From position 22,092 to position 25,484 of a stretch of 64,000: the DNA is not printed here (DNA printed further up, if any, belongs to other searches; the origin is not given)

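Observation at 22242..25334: Single-polypeptide fusion of a Wzc-type BY-kinase co-polymerase with a Wzy/O-antigen-ligase-like polymerase domain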

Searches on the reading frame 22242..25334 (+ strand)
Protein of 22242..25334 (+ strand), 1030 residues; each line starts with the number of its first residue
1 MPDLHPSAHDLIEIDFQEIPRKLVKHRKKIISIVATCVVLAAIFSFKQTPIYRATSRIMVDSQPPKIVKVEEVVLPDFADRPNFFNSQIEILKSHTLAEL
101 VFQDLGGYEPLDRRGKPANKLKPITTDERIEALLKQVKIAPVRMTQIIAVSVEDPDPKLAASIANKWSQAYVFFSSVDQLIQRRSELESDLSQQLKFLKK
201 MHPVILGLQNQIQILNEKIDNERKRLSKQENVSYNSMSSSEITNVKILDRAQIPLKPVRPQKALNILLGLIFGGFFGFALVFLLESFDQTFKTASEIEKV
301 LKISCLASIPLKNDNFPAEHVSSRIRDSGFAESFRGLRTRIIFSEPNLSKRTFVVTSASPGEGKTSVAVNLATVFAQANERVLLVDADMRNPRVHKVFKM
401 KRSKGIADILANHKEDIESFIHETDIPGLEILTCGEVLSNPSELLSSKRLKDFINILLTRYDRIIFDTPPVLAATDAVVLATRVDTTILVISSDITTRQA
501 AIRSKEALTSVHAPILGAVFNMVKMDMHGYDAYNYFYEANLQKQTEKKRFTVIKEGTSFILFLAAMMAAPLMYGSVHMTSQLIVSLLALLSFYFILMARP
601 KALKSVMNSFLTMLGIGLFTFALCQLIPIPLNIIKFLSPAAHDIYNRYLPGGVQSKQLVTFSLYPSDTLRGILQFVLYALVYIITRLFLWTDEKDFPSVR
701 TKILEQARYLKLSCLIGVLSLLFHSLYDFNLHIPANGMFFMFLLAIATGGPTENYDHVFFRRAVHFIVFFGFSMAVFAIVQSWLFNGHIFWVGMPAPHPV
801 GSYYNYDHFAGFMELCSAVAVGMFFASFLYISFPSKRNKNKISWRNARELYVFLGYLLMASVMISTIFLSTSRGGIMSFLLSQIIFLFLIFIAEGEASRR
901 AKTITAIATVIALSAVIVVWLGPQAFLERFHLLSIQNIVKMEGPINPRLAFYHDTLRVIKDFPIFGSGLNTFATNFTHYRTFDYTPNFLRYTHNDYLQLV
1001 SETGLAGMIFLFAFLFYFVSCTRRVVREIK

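Call 3: search_protein_families(library=pfam, proteins=[window:22242-25334:+], max_evalue=0.01)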
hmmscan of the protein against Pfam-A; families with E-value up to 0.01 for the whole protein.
window:22242-25334:+ (1030 aa): 9 families
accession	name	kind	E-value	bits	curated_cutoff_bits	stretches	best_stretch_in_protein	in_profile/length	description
PF04932.20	Wzy_C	-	5.5e-18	65.6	31.7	1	860-1012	3-149/149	O-Antigen ligase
PF13614.12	AAA_31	-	7e-15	55.8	27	1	355-493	6-149/177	AAA domain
PF13807.11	GNVR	-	1.7e-14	53.9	27.7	1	235-283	31-79/82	G-rich domain on putative tyrosine kinase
PF10609.15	ParA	-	6e-13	49.2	27.1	1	350-551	3-204/246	NUBPL iron-transfer P-loop NTPase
PF02706.20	Wzz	-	1.5e-11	44.9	25.5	1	13-105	2-91/91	Chain length determinant protein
PF01656.29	CbiA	-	7.3e-09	36.1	25.4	1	354-527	2-87/125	CobQ/CobB/MinD/ParA nucleotide binding domain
PF06564.18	CBP_BcsQ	-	1.3e-05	25.3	21.3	1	360-497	11-151/234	Cellulose biosynthesis protein BcsQ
PF13500.12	AAA_26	-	0.0098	16.2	27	0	481-526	124-170/198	AAA domain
PF09140.17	MipZ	-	0.0098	15.7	20.7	0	353-471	3-110/262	ATPase MipZ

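Call 4: search_protein_families(library=ncbifam, proteins=[window:22242-25334:+], max_evalue=0.01)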
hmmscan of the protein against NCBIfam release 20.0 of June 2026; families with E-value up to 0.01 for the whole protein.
window:22242-25334:+ (1030 aa): 21 families
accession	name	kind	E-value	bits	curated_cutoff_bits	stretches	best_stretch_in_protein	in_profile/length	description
NF007350.0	PRK09841.1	equivalog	5.5e-56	190.1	1248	2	225-537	389-722/726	tyrosine-protein kinase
NF008568.0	PRK11519.1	equivalog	7.8e-56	189.6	1068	2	224-539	388-713/720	tyrosine-protein kinase Wzc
TIGR01007.1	eps_fam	subfamily_domain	2.8e-53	180.5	108.05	1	332-536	1-203/204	polysaccharide biosynthesis tyrosine autokinase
TIGR01005.1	eps_transp_fam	subfamily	9.6e-48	162.9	411.7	3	314-545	507-738/754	exopolysaccharide transport protein family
TIGR03018.1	pepcterm_TyrKin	hypoth_equivalog_domain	4.8e-44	150.2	230.65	1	326-509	7-197/207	XrtA-associated tyrosine autokinase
TIGR03029.1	EpsG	equivalog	3e-37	128.3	313.8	1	325-521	78-273/274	chain length determinant protein tyrosine kinase EpsG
TIGR03017.1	EpsF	equivalog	2.8e-25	89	422.75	2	24-172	10-158/444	chain length determinant protein EpsF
TIGR01006.1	polys_exp_MPA1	subfamily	1.3e-19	70.5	296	1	230-310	142-222/226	CspC family polysaccharide chain length determinant protein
TIGR03007.1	pepcterm_ChnLen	equivalog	1.9e-17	62.7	278.85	2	208-313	360-464/498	XrtA system polysaccharide chain length determinant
TIGR01969.1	minD_arch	subfamily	1.2e-15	57.4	201.75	1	352-526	2-173/251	cell division ATPase MinD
TIGR01968.1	minD_bact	equivalog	1.2e-08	34.6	212.9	1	352-498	3-148/261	septum site-determining protein MinD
NF041136.1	MrpORP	equivalog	1.1e-07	31.6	450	1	350-476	5-130/365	iron-sulfur cluster carrier protein MrpORP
NF041546.1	ParA_partition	equivalog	1.8e-07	30.9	180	1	361-391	10-40/203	ParA family partition ATPase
TIGR03371.1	cellulose_yhjQ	equivalog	4.7e-07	29.6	157.85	1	353-510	4-163/246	cellulose biosynthesis protein BcsQ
NF008669.0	PRK11670.1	equivalog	1.7e-06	27.2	348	1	352-523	109-279/369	iron-sulfur cluster carrier protein ApbC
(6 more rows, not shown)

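Call 5: find_homologous_proteins(query=window:22242-25334:+, max_evalue=0.00001)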
Query window:22242-25334:+ (1030 aa): 4117 proteins with E <= 0.00001 among 8000 candidates; the best 120 are listed.
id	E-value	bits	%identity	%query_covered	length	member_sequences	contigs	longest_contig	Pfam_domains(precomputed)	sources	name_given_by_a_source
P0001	0.0e+0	2291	100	100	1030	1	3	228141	PF02706.21,PF10609.16,PF01656.30,PF13614.13,PF06564.19,PF13807.12,PF04932.21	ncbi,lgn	-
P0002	0.0e+0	1290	57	100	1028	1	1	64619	PF02706.21,PF10609.16,PF01656.30,PF13614.13,PF13807.12,PF04932.21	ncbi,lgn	-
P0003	0.0e+0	1249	55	100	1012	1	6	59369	PF02706.21,PF10609.16,PF01656.30,PF13614.13,PF13807.12,PF04932.21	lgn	-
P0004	0.0e+0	1221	55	100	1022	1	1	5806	PF02706.21,PF10609.16,PF01656.30,PF13614.13,PF13807.12,PF04932.21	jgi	-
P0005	2.9e-207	709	62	52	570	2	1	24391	PF02706.21,PF10609.16,PF01656.30,PF13614.13,PF13807.12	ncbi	-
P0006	1.6e-200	687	60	51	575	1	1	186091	PF02706.21,PF10609.16,PF01656.30,PF13614.13,PF13807.12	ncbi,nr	ncbi:MAG: polysaccharide biosynthesis tyrosine autokinase [Candidatus Omnitrophica bacterium]|nr:pol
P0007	2.2e-198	680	60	51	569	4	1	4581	PF02706.21,PF10609.16,PF01656.30,PF13614.13,PF13807.12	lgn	-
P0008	7.0e-195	668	59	51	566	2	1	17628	PF02706.21,PF10609.16,PF01656.30,PF13614.13,PF13807.12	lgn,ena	-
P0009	9.4e-190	651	58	52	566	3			PF02706.21,PF10609.16,PF01656.30,PF13614.13,PF13807.12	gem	-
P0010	8.0e-186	638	57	52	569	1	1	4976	PF02706.21,PF10609.16,PF01656.30,PF13614.13,PF13807.12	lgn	-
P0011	1.1e-184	634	55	53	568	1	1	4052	PF02706.21,PF10609.16,PF01656.30,PF13614.13,PF13807.12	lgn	-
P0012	3.3e-183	629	56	52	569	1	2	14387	PF02706.21,PF10609.16,PF01656.30,PF13614.13,PF13807.12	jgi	jgi:capsular exopolysaccharide synthesis family protein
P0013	3.6e-182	626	55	50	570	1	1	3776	PF02706.21,PF10609.16,PF01656.30,PF13614.13,PF13807.12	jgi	jgi:capsular exopolysaccharide synthesis family protein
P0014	4.6e-177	609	53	52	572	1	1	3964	PF02706.21,PF10609.16,PF01656.30,PF13614.13,PF13807.12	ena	-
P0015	7.8e-177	608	54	53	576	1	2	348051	PF02706.21,PF10609.16,PF01656.30,PF13614.13,PF13807.12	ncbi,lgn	-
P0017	5.7e-174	599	53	53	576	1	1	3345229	PF02706.21,PF10609.16,PF01656.30,PF13614.13,PF13807.12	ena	-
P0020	4.5e-168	579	52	52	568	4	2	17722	PF02706.21,PF10609.16,PF01656.30,PF13614.13,PF13807.12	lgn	-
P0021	3.5e-165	570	54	52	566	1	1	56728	PF02706.21,PF10609.16,PF01656.30,PF13614.13,PF13807.12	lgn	-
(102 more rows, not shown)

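Call 8: find_encoding_contigs(protein=P0002, flank=8000, max_places=3)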
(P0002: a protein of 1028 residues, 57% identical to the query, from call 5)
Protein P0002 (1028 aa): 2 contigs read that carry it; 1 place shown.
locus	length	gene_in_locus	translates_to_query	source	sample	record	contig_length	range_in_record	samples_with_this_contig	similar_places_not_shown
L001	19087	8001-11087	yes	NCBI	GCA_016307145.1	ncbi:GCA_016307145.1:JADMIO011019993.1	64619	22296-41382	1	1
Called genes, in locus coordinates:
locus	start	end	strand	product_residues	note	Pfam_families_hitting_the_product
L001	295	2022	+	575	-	PF05226:CHASE2, PF00990:GGDEF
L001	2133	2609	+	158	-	-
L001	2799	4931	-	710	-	PF07602:DUF1565, PF22842:Pel9A-like_beta_helix, PF00041:fn3 (faint), PF17957:Big_7, PF16656:Pur_ac_phosph_N (weak)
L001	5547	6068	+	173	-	-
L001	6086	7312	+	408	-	PF10082:BBP2_2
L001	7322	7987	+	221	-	PF02563:Poly_export, PF10531:SLBB, PF22461:SLBB_2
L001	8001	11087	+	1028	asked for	PF02706:Wzz, PF13807:GNVR, PF10609:ParA, PF13614:AAA_31, PF01656:CbiA, PF04932:Wzy_C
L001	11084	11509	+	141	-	-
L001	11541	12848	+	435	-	PF01943:Polysacc_synt, PF13440:Polysacc_synt_3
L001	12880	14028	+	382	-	PF04932:Wzy_C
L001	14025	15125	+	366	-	PF13439:Glyco_transf_4, PF20706:GT4-conflict (faint), PF13579:Glyco_trans_4_4, PF00534:Glycos_transf_1, PF13692:Glyco_trans_1_4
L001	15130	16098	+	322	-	PF06662:C5-epim_C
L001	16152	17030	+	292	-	PF01522:Polysacc_deac_1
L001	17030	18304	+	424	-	PF13579:Glyco_trans_4_4 (weak), PF13439:Glyco_transf_4 (faint), PF00534:Glycos_transf_1, PF13692:Glyco_trans_1_4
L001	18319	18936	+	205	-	PF00132:Hexapep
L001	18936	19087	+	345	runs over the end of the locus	PF00535:Glycos_transf_2, PF13641:Glyco_tranf_2_3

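Call 9: find_encoding_contigs(protein=P0005, flank=8000, max_places=3)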
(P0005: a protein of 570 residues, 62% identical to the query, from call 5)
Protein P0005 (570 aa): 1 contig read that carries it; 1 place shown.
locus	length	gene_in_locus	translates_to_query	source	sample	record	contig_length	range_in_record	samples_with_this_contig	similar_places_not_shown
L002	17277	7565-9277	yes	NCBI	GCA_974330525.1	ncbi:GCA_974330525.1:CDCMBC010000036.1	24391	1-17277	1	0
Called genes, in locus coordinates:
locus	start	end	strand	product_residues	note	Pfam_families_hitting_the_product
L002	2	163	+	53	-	?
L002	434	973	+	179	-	-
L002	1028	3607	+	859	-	PF00675:Peptidase_M16, PF05193:Peptidase_M16_C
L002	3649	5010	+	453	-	PF00437:T2SSE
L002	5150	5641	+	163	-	-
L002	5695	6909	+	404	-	PF10082:BBP2_2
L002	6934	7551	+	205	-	PF02563:Poly_export, PF10531:SLBB, PF22461:SLBB_2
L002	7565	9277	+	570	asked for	PF02706:Wzz, PF13807:GNVR, PF10609:ParA, PF01656:CbiA, PF13614:AAA_31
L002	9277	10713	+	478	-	PF04932:Wzy_C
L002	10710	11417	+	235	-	PF00149:Metallophos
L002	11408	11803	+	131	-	-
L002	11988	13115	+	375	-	PF13173:AAA_14, PF13635:DUF4143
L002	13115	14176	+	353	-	PF04321:RmlD_sub_bind, PF05368:NmrA, PF01073:3Beta_HSD, PF01370:Epimerase, PF02719:Polysacc_synt_2, PF13460:NAD_binding_10, PF16363:GDP_Man_Dehyd, PF07993:NAD_binding_4 (weak)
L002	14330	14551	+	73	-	PF01402:RHH_1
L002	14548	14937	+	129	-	PF13470:PIN_3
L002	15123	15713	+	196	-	PF19502:DUF6036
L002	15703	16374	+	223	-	-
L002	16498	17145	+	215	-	-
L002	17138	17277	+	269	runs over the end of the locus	PF08843:AbiEii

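Call 17: find_encoding_contigs(protein=P0001, flank=3000, max_places=4)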
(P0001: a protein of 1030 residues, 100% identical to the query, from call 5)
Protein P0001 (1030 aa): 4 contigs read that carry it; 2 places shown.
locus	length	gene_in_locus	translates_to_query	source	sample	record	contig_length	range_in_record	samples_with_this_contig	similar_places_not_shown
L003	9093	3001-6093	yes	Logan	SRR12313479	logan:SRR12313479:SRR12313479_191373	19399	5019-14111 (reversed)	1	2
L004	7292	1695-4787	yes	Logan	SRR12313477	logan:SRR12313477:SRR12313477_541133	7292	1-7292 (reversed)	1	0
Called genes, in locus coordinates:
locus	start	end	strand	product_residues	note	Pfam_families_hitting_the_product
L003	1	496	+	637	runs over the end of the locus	PF22842:Pel9A-like_beta_helix, PF07602:DUF1565 (weak), PF17957:Big_7, PF00041:fn3 (weak), PF16656:Pur_ac_phosph_N (weak)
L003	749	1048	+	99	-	-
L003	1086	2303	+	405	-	PF10082:BBP2_2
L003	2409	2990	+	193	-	PF02563:Poly_export, PF10531:SLBB, PF22461:SLBB_2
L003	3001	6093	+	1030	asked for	PF02706:Wzz, PF13807:GNVR, PF01656:CbiA, PF06564:CBP_BcsQ (weak), PF10609:ParA, PF13614:AAA_31, PF04932:Wzy_C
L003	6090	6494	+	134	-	-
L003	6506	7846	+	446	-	PF01943:Polysacc_synt (weak), PF13440:Polysacc_synt_3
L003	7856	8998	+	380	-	PF04932:Wzy_C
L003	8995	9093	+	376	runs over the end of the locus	PF13439:Glyco_transf_4, PF13579:Glyco_trans_4_4, PF20706:GT4-conflict (weak), PF00534:Glycos_transf_1, PF13692:Glyco_trans_1_4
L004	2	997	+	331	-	?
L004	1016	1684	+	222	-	PF02563:Poly_export, PF10531:SLBB, PF22461:SLBB_2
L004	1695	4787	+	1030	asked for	PF02706:Wzz, PF13807:GNVR, PF01656:CbiA, PF06564:CBP_BcsQ (weak), PF10609:ParA, PF13614:AAA_31, PF04932:Wzy_C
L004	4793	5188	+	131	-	-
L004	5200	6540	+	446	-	PF01943:Polysacc_synt (weak), PF13440:Polysacc_synt_3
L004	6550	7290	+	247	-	?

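Call 26: find_related_loci(query=window:22242-25331:+, collection=genome_contigs, flank=6000)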
Query window:22242-25331:+ (1030 aa) in genome_contigs; peptide patterns used: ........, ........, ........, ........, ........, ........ (x = any residue, [..] = any of these).
62 stretches matched a pattern, but none encodes a relative of the query by tblastn (E <= 1e-3).

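Call 31: find_encoding_contigs(protein=P0003, flank=8000, max_places=3)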
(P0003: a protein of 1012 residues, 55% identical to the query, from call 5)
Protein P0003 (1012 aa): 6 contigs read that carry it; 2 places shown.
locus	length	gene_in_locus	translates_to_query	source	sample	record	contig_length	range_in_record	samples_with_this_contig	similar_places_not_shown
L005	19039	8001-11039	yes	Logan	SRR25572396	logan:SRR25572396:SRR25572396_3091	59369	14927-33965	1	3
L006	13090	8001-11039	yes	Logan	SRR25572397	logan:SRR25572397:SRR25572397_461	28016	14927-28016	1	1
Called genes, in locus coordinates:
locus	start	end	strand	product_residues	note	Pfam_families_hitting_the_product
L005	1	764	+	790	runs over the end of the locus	PF02739:5_3_exonuc_N, PF01367:5_3_exonuc, PF00476:DNA_pol_A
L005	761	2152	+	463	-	PF08323:Glyco_transf_5, PF13439:Glyco_transf_4, PF13579:Glyco_trans_4_4 (weak), PF00534:Glycos_transf_1, PF13692:Glyco_trans_1_4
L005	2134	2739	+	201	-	PF01121:CoaE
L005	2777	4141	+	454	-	PF07498:Rho_N, PF07497:Rho_RNA_bind, PF00006:ATP-synt_ab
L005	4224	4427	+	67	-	PF01197:Ribosomal_L31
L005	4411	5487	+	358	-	PF03462:PCRF, PF00472:RF-1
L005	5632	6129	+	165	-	-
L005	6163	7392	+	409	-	PF10082:BBP2_2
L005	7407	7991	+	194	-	PF02563:Poly_export, PF10531:SLBB, PF22461:SLBB_2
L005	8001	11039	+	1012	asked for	PF02706:Wzz, PF13807:GNVR, PF01656:CbiA, PF10609:ParA (weak), PF13614:AAA_31, PF04932:Wzy_C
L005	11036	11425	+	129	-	-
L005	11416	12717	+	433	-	PF01943:Polysacc_synt, PF13440:Polysacc_synt_3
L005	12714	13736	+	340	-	PF09587:PGA_cap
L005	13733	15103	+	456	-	PF27533:CapK_C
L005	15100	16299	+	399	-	PF04932:Wzy_C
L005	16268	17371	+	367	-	PF13439:Glyco_transf_4, PF13579:Glyco_trans_4_4 (faint), PF20706:GT4-conflict (weak), PF00534:Glycos_transf_1, PF13692:Glyco_trans_1_4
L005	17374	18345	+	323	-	PF06662:C5-epim_C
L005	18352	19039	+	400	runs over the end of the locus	PF00534:Glycos_transf_1, PF13692:Glyco_trans_1_4, PF13524:Glyco_trans_1_2 (weak)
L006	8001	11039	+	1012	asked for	PF02706:Wzz, PF13807:GNVR, PF01656:CbiA, PF10609:ParA (weak), PF13614:AAA_31, PF04932:Wzy_C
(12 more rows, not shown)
